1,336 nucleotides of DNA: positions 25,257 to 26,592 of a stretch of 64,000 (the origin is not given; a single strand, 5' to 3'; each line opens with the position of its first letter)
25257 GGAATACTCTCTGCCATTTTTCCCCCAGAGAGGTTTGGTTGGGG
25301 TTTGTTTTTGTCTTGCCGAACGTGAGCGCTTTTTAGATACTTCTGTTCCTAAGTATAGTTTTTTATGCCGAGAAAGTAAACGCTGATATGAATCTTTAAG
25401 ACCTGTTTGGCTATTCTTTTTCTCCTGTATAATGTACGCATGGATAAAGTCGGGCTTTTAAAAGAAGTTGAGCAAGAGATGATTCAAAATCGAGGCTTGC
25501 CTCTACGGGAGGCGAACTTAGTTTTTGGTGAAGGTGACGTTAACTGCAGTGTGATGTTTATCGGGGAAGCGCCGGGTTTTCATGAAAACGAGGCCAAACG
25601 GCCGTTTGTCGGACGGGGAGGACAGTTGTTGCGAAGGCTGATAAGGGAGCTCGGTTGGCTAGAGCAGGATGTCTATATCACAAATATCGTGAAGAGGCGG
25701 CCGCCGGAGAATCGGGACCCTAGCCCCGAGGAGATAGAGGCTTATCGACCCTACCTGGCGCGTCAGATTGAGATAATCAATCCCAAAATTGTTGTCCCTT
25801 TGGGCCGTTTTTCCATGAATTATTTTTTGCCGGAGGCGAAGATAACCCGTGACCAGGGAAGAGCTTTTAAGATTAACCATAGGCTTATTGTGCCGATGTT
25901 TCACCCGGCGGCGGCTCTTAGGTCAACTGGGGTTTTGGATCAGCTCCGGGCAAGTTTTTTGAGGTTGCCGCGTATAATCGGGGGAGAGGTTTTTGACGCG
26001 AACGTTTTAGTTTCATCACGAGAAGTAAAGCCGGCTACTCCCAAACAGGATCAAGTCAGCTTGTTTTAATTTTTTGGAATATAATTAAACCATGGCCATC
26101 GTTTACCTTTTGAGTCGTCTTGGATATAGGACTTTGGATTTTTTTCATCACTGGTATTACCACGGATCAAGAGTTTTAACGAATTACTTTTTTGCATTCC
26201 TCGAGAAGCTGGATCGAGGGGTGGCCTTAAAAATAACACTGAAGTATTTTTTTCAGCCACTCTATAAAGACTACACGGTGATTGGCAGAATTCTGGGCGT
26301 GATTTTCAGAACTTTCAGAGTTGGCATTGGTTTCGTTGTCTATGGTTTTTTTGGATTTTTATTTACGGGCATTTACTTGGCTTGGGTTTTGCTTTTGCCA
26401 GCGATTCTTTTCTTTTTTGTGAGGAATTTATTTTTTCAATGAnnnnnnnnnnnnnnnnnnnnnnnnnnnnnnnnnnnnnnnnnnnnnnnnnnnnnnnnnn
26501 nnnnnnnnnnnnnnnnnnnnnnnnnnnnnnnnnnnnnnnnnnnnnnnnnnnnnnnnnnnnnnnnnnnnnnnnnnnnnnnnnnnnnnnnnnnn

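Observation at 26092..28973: Membrane-anchored Clp/Hsp100 ATPase with a catalytically degenerate D1, coupled to a small membrane protein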

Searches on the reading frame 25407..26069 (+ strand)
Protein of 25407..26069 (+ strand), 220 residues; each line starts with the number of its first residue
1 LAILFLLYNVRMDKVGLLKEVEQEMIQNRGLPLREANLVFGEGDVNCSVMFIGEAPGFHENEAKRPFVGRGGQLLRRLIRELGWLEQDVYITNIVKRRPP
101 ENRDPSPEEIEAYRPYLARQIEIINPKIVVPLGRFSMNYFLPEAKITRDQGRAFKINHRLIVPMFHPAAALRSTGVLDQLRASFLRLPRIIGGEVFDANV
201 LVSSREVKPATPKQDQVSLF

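Call 3: search_protein_families(library=pfam, proteins=[window:25407-26069:+], max_evalue=0.01)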
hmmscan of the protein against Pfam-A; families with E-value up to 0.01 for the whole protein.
window:25407-26069:+ (220 aa): 1 family
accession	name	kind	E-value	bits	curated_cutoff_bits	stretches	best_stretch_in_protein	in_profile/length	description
PF03167.25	UDG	-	4.9e-34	117.9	24.3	1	40-174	1-125/141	Uracil DNA glycosylase superfamily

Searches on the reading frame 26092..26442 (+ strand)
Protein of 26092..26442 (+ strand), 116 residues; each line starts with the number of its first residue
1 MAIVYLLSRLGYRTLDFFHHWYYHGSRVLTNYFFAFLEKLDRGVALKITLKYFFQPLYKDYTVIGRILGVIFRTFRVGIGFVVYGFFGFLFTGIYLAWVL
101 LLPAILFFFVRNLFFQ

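Call 3: search_protein_families(library=pfam, proteins=[window:26092-26442:+], max_evalue=0.01)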
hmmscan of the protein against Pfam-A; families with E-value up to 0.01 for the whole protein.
window:26092-26442:+ (116 aa): 0 families

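Call 4: search_protein_families(library=ncbifam, proteins=[window:26092-26442:+], max_evalue=0.01)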
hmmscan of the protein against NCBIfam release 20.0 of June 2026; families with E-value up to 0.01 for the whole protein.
window:26092-26442:+ (116 aa): 0 families

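Call 29: find_homologous_proteins(query=A2, max_evalue=0.001)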
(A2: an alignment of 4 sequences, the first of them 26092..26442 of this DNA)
Query A2 (4 sequences) (116 aa, profile of the alignment): 999 proteins with E <= 0.001 among 1383 candidates; the best 120 are listed.
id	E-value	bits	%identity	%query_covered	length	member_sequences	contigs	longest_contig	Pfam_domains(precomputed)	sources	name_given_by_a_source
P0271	2.2e-59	216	50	96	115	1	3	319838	-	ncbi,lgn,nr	ncbi:MAG: hypothetical protein KGJ89_01145 [Patescibacteria group bacterium]|nr:hypothetical protein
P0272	1.2e-55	204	54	97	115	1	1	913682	-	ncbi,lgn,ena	-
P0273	2.4e-53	197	57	97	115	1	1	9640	-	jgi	jgi:hypothetical protein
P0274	9.9e-53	195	55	95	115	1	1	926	-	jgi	-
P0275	6.2e-52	192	54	97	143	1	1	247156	-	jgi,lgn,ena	-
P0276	1.9e-51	191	55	96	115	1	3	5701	-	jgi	jgi:hypothetical protein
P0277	4.6e-51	190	51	93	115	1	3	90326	-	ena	-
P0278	2.7e-50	187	52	97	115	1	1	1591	-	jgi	-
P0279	3.2e-50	187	50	97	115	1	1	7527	-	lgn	-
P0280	3.9e-50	187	59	92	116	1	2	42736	-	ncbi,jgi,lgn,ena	-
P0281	4.6e-50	186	54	96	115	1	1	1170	-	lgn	-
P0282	7.5e-50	186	53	97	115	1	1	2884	-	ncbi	-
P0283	1.8e-49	185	52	96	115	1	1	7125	-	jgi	jgi:hypothetical protein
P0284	2.9e-49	184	53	96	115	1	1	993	-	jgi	-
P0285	5.1e-49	183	55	97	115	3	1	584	-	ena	-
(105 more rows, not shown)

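Call 50: search_solved_structures(query=A6, max_evalue=10)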
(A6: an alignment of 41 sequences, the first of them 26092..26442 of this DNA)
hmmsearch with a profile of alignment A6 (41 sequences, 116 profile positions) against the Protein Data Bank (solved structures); distinct sequences matched with E-value up to 10: 0.

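Call 51: search_protein_families(library=pfam, alignment_id=A6, max_evalue=1)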
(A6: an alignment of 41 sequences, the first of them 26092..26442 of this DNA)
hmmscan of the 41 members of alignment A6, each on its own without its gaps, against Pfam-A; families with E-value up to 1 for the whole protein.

A. member 1, window:26092-26442:+ (116 aa): 0 families

B. families by the number of members that match (of 41 scanned): 8 families
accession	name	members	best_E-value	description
PF16170.10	DUF4873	6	0.0032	Domain of unknown function (DUF4873)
PF03741.22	TerC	1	0.032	Integral membrane protein TerC family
PF14050.11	Nudc_N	1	0.079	N-terminal conserved domain of Nudc.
PF03324.19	Herpes_HEPA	1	0.28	Herpesvirus DNA helicase/primase complex associated protein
PF04757.19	Pex2_Pex12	1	0.28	Pex2 / Pex12 amino terminal region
PF20021.4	VMAP-M18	1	0.3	vWA-MoxR associated protein middle region (VMAP-M) 18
PF05620.16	TMEM208_SND2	1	0.31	SRP-independent targeting protein 2/TMEM208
PF17869.6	Cys_box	1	0.36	Anosmin cysteine rich domain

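Call 68: search_protein_families(library=padloc, proteins=[window:26092-26442:+], max_evalue=0.01)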
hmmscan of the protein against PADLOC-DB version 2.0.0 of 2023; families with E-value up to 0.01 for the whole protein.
window:26092-26442:+ (116 aa): 0 families
